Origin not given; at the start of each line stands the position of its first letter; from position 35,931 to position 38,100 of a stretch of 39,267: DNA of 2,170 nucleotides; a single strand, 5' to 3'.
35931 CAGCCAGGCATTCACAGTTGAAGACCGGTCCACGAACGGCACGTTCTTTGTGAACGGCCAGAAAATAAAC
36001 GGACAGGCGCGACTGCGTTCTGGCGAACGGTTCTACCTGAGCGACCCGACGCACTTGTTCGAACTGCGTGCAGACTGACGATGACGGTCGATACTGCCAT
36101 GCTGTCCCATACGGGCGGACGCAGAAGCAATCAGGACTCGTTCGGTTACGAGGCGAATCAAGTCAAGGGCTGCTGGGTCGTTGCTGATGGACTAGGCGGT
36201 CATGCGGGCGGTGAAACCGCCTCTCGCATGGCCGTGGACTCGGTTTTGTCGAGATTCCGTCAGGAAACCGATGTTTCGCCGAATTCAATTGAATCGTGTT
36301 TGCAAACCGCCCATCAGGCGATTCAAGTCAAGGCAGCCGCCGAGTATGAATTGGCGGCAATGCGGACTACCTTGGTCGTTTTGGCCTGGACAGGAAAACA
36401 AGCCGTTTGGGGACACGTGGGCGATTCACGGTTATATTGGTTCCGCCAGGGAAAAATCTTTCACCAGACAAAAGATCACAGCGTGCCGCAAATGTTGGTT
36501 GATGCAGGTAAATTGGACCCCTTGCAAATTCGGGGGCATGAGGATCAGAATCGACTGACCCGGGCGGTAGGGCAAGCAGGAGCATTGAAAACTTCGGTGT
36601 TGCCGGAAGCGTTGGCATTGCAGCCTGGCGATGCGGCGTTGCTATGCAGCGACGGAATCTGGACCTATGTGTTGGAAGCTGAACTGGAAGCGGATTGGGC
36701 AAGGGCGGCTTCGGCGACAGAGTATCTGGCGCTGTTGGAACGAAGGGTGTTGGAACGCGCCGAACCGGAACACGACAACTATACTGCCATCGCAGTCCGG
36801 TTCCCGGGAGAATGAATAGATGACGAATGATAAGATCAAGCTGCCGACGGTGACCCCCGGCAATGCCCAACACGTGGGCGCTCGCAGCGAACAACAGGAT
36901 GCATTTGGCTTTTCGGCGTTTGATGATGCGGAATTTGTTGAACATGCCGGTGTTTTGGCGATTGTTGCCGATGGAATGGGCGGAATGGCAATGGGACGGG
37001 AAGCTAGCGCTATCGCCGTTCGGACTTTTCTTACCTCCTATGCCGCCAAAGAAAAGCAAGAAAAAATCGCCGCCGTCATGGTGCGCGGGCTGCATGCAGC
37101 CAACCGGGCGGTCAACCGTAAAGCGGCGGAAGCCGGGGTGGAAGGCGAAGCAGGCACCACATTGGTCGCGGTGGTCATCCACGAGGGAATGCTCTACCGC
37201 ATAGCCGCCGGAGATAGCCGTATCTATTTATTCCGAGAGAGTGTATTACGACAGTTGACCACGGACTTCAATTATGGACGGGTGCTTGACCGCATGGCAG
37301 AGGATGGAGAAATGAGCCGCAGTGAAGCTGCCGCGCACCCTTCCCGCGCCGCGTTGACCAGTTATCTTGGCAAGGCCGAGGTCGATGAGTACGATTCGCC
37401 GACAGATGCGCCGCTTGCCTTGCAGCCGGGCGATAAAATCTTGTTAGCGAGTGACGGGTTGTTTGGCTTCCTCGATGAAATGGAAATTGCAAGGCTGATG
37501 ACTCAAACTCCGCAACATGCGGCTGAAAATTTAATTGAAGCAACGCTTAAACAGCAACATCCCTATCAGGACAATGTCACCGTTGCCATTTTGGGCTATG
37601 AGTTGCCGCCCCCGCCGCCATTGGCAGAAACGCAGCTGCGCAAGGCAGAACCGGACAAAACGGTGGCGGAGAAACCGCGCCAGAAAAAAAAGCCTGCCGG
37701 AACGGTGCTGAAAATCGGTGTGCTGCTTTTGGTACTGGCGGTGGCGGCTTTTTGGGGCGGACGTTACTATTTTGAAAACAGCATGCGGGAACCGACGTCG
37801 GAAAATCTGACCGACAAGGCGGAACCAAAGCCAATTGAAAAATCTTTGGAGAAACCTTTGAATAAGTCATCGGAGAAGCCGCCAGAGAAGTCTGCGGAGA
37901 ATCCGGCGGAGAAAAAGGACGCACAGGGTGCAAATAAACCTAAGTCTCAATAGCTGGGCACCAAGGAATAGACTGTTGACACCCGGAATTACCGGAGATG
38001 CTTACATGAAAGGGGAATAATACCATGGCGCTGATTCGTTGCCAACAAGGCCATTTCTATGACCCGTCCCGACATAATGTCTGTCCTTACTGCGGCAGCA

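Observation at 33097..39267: Candidate uncharacterised transmembrane phospho-threonine system: outward-facing vWA and trypsin-like protease tethered to cytoplasmic FHA domains, with two PP2C phosphatases, a Zn-ribbon-FHA adaptor and a Zn-ribbon kinase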

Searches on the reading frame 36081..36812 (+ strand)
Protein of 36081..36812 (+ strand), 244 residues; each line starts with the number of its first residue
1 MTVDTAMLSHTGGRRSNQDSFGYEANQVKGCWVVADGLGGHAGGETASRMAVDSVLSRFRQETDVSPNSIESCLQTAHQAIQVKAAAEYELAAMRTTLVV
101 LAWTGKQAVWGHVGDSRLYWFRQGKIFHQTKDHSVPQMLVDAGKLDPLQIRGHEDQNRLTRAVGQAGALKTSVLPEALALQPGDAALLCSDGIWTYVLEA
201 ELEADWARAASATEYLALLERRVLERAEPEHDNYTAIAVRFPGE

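Call 5: search_protein_families(library=pfam, proteins=[window:36081-36812:+], max_evalue=0.01)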
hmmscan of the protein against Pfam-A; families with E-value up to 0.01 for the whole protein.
window:36081-36812:+ (244 aa): 3 families
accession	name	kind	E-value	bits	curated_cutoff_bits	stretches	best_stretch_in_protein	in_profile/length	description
PF13672.11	PP2C_2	-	5.1e-19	69.1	24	1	9-197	4-178/209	Protein phosphatase 2C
PF00481.26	PP2C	-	0.00024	21.3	20.3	1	26-135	31-142/255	Protein phosphatase 2C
PF07228.17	SpoIIE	-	0.001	19.5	25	1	139-241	77-191/192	Stage II sporulation protein E (SpoIIE)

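Call 7: search_protein_families(library=padloc, proteins=[window:36081-36812:+], max_evalue=0.01)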
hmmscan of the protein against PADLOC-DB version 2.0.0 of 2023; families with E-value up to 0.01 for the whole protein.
window:36081-36812:+ (244 aa): 1 family
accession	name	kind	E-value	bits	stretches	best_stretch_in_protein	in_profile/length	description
PDLC04518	PDC-M21C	-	8.6e-14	49.3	1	1-197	1-190/243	-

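Call 8: search_protein_families(library=ncbifam, proteins=[window:36081-36812:+], max_evalue=0.01)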
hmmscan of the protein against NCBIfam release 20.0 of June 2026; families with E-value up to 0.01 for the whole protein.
window:36081-36812:+ (244 aa): 2 families
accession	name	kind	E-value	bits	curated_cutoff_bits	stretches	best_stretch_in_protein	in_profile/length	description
NF033484.1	Stp1_PP2C_phos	equivalog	4.1e-48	163.9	230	1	11-239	4-231/232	Stp1/IreP family PP2C-type Ser/Thr phosphatase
NF011149.0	PRK14559.1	equivalog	3.2e-26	92.2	374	1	27-241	409-631/642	serine/threonine phosphatase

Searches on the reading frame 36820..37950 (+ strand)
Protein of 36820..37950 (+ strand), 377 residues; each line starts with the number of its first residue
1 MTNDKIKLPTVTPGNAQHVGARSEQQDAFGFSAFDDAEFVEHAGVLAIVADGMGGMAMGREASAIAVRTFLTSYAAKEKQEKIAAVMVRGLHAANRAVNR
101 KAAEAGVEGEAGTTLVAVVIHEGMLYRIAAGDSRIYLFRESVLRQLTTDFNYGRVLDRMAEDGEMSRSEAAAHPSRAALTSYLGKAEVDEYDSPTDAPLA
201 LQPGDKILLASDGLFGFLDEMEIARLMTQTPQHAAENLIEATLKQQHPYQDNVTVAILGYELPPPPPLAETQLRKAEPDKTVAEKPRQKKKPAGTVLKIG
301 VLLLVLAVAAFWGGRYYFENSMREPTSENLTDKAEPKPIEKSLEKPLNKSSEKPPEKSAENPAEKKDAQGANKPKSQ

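Call 5: search_protein_families(library=pfam, proteins=[window:36820-37950:+], max_evalue=0.01)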
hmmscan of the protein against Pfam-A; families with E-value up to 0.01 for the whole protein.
window:36820-37950:+ (377 aa): 3 families
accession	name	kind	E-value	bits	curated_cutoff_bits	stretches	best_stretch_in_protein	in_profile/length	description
PF13672.11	PP2C_2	-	5.9e-13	49.3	24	1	17-238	4-199/209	Protein phosphatase 2C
PF07228.17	SpoIIE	-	2e-06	28.3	25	1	195-258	114-189/192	Stage II sporulation protein E (SpoIIE)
PF00481.26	PP2C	-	3.1e-06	27.5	20.3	1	49-149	39-139/255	Protein phosphatase 2C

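Call 7: search_protein_families(library=padloc, proteins=[window:36820-37950:+], max_evalue=0.01)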
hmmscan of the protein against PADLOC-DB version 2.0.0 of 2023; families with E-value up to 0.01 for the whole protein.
window:36820-37950:+ (377 aa): 1 family
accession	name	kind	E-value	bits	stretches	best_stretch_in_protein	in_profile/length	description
PDLC04518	PDC-M21C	-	2e-05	22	1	40-229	26-201/243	-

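Call 8: search_protein_families(library=ncbifam, proteins=[window:36820-37950:+], max_evalue=0.01)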
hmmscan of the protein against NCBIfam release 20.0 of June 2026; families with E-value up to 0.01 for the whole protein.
window:36820-37950:+ (377 aa): 4 families
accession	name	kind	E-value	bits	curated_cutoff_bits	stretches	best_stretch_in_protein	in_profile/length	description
NF033484.1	Stp1_PP2C_phos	equivalog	8.2e-42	143.3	230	1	22-258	8-231/232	Stp1/IreP family PP2C-type Ser/Thr phosphatase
NF011149.0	PRK14559.1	equivalog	1.3e-17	63.8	374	1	40-214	408-580/642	serine/threonine phosphatase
NF033598.2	elast_bind_EbpS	equivalog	0.00088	18.3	300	1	279-368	291-382/498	elastin-binding protein EbpS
NF040486.1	SrfA_fam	subfamily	0.0047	16.4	150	1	229-374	158-302/438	SrfA family protein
